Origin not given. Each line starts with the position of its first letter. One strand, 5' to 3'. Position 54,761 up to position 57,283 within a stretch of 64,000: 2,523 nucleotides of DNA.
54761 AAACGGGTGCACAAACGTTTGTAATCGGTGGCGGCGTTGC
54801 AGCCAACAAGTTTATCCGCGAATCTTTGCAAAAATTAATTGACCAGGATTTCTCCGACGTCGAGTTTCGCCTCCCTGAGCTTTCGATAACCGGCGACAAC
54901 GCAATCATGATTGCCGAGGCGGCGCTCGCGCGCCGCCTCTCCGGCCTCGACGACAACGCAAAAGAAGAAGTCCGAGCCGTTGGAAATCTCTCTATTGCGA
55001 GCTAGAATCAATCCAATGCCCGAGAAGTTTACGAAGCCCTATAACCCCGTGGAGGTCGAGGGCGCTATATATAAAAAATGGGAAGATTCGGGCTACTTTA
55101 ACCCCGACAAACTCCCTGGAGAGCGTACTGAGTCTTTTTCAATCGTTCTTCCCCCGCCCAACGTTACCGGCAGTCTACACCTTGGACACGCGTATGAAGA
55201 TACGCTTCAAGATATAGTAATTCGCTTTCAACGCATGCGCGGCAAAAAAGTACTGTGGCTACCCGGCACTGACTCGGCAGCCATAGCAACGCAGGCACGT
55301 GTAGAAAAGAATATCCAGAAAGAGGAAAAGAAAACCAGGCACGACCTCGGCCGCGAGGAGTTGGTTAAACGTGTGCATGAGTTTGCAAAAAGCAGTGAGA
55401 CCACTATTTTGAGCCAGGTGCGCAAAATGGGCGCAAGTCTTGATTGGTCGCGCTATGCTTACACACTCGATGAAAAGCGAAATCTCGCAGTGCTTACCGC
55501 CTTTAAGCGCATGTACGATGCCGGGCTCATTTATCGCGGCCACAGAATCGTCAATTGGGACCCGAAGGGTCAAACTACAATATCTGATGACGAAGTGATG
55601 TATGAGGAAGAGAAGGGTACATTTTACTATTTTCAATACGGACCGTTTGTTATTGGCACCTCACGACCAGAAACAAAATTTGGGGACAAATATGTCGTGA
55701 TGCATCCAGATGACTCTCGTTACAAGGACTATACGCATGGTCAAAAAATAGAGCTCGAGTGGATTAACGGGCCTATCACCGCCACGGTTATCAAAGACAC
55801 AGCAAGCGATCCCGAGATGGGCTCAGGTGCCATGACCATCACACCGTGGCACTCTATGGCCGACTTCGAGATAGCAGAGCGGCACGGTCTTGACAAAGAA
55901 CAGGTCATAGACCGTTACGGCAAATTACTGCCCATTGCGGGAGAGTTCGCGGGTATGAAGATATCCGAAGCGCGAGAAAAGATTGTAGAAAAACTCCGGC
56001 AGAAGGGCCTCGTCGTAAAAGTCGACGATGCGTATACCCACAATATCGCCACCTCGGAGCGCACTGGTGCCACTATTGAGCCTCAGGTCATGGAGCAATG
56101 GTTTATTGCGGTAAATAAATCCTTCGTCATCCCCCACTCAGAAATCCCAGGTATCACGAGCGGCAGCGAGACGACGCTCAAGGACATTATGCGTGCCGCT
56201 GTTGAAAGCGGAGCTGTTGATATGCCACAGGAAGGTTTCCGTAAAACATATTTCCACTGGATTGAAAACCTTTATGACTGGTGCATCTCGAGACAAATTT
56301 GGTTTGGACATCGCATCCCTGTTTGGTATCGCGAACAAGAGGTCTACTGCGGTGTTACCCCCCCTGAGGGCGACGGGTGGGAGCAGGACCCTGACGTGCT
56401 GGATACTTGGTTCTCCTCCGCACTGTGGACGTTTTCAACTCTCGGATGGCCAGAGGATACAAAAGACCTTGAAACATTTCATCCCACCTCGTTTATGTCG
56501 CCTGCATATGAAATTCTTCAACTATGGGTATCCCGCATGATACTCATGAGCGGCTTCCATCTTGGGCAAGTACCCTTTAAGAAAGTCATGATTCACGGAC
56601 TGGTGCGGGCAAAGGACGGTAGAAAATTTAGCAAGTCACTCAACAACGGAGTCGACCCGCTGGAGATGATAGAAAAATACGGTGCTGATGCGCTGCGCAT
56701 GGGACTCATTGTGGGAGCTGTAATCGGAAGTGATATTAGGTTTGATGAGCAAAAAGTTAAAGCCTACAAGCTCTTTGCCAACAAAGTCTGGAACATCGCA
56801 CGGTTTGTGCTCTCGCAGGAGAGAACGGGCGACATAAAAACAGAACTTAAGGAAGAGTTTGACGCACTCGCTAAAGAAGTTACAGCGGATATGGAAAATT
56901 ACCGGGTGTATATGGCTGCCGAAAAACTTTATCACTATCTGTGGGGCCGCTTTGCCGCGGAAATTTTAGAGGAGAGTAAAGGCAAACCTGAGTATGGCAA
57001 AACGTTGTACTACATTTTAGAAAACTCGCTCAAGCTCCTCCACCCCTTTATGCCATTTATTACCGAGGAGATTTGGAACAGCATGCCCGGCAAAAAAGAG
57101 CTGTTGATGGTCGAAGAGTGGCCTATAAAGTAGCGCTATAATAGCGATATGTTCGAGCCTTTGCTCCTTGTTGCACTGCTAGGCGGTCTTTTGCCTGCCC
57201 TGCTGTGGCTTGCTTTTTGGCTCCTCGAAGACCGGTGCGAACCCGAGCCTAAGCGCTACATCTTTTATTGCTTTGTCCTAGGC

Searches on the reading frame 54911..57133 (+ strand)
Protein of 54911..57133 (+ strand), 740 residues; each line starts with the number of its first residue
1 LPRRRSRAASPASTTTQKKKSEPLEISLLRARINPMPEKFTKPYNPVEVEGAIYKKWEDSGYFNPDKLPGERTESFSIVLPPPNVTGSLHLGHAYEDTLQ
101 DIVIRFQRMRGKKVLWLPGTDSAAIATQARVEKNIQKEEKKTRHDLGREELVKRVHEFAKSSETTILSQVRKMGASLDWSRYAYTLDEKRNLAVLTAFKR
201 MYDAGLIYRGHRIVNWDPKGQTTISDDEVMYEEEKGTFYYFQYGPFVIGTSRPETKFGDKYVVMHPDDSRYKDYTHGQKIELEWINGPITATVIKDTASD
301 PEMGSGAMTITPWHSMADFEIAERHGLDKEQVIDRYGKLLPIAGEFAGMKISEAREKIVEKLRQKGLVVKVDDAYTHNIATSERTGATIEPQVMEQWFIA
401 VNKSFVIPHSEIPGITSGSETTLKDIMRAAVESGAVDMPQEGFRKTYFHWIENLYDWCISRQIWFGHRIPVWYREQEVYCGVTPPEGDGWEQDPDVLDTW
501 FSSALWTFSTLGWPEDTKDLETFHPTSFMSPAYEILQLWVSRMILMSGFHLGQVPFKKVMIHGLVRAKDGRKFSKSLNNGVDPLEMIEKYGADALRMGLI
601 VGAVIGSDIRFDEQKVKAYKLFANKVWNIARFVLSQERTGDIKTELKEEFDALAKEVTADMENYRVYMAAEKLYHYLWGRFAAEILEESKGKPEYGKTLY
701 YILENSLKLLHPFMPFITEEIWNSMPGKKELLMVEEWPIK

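Call 64: search_protein_families(library=pfam, proteins=[window:54911-57133:+], max_evalue=0.0001)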
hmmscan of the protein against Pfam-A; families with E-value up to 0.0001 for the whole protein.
window:54911-57133:+ (740 aa): 3 families
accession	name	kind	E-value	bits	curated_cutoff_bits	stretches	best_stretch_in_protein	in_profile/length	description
PF00133.28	tRNA-synt_1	-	4.4e-122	408.3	22.7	2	53-480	2-256/414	tRNA synthetases class I (I, L, M and V)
PF08264.19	Anticodon_1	-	9.2e-25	87.7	25.1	1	648-738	6-105/148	Anticodon-binding domain of tRNA ligase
PF09334.17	tRNA-synt_1g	-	4.1e-21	75.6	20.1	2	83-229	8-135/391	tRNA synthetases class I (M)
